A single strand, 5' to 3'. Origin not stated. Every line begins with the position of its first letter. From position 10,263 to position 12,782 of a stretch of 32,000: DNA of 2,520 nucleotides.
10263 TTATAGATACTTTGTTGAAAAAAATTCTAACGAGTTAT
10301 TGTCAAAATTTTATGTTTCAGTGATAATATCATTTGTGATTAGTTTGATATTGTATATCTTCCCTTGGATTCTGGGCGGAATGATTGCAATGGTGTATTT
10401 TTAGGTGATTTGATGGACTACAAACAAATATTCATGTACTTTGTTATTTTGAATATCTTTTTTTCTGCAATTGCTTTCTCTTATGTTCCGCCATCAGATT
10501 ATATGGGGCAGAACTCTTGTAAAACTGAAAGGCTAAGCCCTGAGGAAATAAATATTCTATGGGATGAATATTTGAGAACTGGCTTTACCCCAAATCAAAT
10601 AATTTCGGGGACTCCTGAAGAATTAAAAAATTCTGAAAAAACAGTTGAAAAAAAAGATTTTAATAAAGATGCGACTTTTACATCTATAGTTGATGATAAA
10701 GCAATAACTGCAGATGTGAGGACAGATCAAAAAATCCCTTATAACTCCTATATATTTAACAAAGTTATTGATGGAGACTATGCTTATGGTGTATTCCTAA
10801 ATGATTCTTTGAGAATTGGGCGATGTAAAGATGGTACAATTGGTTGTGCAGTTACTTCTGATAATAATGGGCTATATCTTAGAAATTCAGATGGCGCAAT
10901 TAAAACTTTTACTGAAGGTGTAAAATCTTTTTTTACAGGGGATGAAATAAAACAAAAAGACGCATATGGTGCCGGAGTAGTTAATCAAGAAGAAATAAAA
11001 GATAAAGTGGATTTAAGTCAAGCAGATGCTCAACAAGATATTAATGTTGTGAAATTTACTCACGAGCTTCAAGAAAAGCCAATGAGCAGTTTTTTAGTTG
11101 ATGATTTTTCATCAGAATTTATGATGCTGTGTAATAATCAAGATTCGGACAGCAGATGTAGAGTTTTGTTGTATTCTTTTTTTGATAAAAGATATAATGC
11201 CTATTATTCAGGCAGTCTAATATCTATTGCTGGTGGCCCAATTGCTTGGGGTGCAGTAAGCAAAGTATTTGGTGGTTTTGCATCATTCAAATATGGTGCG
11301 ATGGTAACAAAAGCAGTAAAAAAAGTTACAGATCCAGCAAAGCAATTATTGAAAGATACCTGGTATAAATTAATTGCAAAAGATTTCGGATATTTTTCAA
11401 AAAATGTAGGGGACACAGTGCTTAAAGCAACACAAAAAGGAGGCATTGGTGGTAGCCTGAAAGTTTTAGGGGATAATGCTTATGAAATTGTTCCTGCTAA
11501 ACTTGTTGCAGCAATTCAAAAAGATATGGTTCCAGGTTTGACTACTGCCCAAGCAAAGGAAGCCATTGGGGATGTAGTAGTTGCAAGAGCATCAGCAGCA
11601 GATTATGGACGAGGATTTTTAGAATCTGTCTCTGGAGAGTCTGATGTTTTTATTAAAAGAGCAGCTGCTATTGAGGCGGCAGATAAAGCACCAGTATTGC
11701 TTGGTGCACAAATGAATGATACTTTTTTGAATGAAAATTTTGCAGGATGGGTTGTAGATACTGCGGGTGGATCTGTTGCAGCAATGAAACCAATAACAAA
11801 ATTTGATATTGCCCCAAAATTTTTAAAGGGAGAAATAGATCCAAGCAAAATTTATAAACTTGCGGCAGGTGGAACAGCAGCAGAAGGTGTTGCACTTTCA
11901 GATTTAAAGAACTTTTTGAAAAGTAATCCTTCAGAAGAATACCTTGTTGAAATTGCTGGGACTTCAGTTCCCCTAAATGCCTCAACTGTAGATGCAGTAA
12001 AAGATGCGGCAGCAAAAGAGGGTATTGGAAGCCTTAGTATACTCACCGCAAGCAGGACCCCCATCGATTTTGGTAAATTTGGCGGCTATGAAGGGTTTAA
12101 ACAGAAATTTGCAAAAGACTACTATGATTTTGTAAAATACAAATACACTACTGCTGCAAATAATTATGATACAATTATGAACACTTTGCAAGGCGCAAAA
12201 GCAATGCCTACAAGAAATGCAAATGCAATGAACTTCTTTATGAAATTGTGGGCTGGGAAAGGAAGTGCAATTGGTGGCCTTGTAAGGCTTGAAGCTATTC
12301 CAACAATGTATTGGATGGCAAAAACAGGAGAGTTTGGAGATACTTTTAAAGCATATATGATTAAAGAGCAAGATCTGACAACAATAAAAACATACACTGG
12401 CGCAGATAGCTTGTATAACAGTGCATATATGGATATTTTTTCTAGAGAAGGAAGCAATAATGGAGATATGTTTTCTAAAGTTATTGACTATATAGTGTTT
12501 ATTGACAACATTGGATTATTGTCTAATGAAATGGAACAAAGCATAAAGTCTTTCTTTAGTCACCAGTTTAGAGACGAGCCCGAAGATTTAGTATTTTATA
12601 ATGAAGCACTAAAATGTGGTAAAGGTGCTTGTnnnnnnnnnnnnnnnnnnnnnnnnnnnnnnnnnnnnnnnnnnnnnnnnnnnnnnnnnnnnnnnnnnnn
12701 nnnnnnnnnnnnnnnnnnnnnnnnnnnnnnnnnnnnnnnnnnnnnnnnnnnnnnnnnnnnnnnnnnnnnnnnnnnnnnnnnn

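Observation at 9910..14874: Translationally coupled trio: small polytopic membrane protein, 1,444-aa orphan envelope protein, 41-aa basic peptide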

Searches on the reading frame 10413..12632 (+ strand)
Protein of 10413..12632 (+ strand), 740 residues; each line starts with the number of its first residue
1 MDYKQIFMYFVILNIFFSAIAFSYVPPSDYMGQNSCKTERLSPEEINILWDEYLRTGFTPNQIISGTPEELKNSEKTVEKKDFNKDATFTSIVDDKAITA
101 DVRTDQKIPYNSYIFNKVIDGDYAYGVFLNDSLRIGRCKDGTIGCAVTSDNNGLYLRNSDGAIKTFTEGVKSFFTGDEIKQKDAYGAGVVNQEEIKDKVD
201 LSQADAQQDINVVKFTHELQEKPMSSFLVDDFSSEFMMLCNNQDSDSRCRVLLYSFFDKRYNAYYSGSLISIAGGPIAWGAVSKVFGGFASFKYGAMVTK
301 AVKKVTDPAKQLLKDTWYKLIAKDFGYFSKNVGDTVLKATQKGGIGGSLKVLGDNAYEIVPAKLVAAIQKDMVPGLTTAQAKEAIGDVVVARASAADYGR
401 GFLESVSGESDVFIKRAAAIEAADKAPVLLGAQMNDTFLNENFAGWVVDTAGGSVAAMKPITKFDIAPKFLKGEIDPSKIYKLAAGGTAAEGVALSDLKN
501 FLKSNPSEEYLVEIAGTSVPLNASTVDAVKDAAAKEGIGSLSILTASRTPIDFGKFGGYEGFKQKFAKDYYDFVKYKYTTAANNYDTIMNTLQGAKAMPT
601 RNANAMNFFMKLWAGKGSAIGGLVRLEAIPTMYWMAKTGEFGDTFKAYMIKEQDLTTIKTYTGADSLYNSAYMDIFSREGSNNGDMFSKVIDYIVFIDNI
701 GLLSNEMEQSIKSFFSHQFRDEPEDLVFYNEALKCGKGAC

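Call 46: predict_structure(alignment_id=A6)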
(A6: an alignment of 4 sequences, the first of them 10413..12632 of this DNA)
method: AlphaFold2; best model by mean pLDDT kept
length: 740 residues; sequences in the alignment: 4
mean_pLDDT: 39.5   pTM: 0.35
mean pLDDT of the five models: 39.5, 37.1, 35.5, 34.0, 33.3
residues with pLDDT >= 90: 0; 70-90: 118; 50-70: 64; < 50: 558
segments of 3 or more residues with pLDDT < 50: 1-389, 452-456, 586-740
pLDDT, mean of each block of 10 residues (from residue 1): 38 32 23 34 39 33 35 34 23 26 27 33 38 42 36 33 28 25 21 24 20 20 21 27 26 25 22 22 25 26 29 29 28 32 32 29 26 32 42 56 66 71 56 62 73 53 56 69 81 87 79 77 78 75 85 78 78 72 50 30 28 26 26 29 26 30 26 22 24 23 25 24 20 21
secondary structure, 60 per line:
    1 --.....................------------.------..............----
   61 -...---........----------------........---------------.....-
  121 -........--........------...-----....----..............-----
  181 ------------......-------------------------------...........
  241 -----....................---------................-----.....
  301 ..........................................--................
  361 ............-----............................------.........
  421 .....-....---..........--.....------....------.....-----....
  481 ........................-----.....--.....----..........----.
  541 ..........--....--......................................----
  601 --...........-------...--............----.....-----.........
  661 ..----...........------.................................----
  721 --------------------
elements in order (helices of 4 or more, strands of 3 or more residues): H3-23 H43-56 E62-64 H68-75 E97-99 E115-119 E122-129 E132-139 E146-148 E154-157 H162-175 H193-198 H230-240 H246-265 H275-290 H296-342 H345-372 H378-405 H412-425 H427-430 H434-443 E446-450 E457-460 H467-471 E480-494 H495-504 E510-514 E517-521 H526-535 E540-550 H553-556 H559-596 H603-613 H626-637 H642-646 H652-662 H667-677 H684-716

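Call 67: fold_search(model_id=the predicted structure, library=pdb)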
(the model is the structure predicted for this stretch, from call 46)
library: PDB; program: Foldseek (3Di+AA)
matches with E <= 10: 241; with E <= 0.001: 0
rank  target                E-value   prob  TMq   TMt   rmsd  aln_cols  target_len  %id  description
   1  5vxj_E                1.5e-02  0.25  0.08  0.16  23.0       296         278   14  2.50 A resolution structure of IpaD from Shigella flexneri in complex with single-domain antibody JMK-E3 (released 2017-08-30)
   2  5vxj_G                1.7e-02  0.28  0.08  0.17  22.0       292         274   14  2.50 A resolution structure of IpaD from Shigella flexneri in complex with single-domain antibody JMK-E3 (released 2017-08-30)
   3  5vxl_A                2.3e-02  0.21  0.07  0.15  22.8       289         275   15  2.80 A resolution structure of IpaD from Shigella flexneri in complex with single-domain antibody JPS-G3 (released 2017-08-30)
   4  5vxj_A                2.3e-02  0.21  0.07  0.16  23.8       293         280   13  2.50 A resolution structure of IpaD from Shigella flexneri in complex with single-domain antibody JMK-E3 (released 2017-08-30)
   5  5vxj_C                3.0e-02  0.30  0.09  0.18  22.6       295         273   11  2.50 A resolution structure of IpaD from Shigella flexneri in complex with single-domain antibody JMK-E3 (released 2017-08-30)
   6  2j0o_A                4.1e-02  0.16  0.08  0.16  23.4       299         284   14  Shigella Flexneri IpaD (released 2006-11-02)
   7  5vxk_A                4.4e-02  0.16  0.07  0.16  22.8       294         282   13  2.55 A resolution structure of IpaD from Shigella flexneri in complex with single-domain antibody JMK-H2 (released 2017-08-30)
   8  8v5e_A                6.0e-02  0.21  0.07  0.20  19.1       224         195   13  IpaD (122-321) Pi-helix Mutant (delta Q148) Bound to Deoxycholate (released 2024-08-21)
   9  3nzz_A                7.5e-02  0.12  0.08  0.16  21.5       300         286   14  Crystal Structure of the Salmonella Type III Secretion System Tip Protein SipD (released 2010-11-17)
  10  8v5c_A                9.3e-02  0.18  0.08  0.21  20.9       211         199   15  IpaD (122-321) Bound to Deoxycholate (released 2024-08-21)
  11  3o00_A                1.1e-01  0.11  0.08  0.16  21.8       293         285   15  Crystal Structure of the Salmonella Type III Secretion System Tip Protein SipD-C244S (released 2010-11-17)
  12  4d3e_MODEL_1_D        1.2e-01  0.16  0.08  0.20  20.2       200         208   16  Tetramer of IpaD, modified from 2J0O, fitted into negative stain electron microscopy reconstruction of the wil (released 2014-12-10)
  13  3o02_A                1.3e-01  0.09  0.07  0.16  21.6       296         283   15  The Crystal Structure of the Salmonella Type III Secretion System Tip Protein SipD in Complex with Chenodeoxycholate (released 2010-11-17)
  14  5vxm_A                1.4e-01  0.11  0.08  0.17  21.4       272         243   13  2.05 A resolution structure of IpaD from Shigella flexneri in complex with single-domain antibody 20ipaD (released 2017-08-30)
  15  9n8g_C                1.6e-01  0.07  0.07  0.12  28.9       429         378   11  In situ sheathed FlaA flagellar filament of Vibrio cholerae (released 2025-09-24)
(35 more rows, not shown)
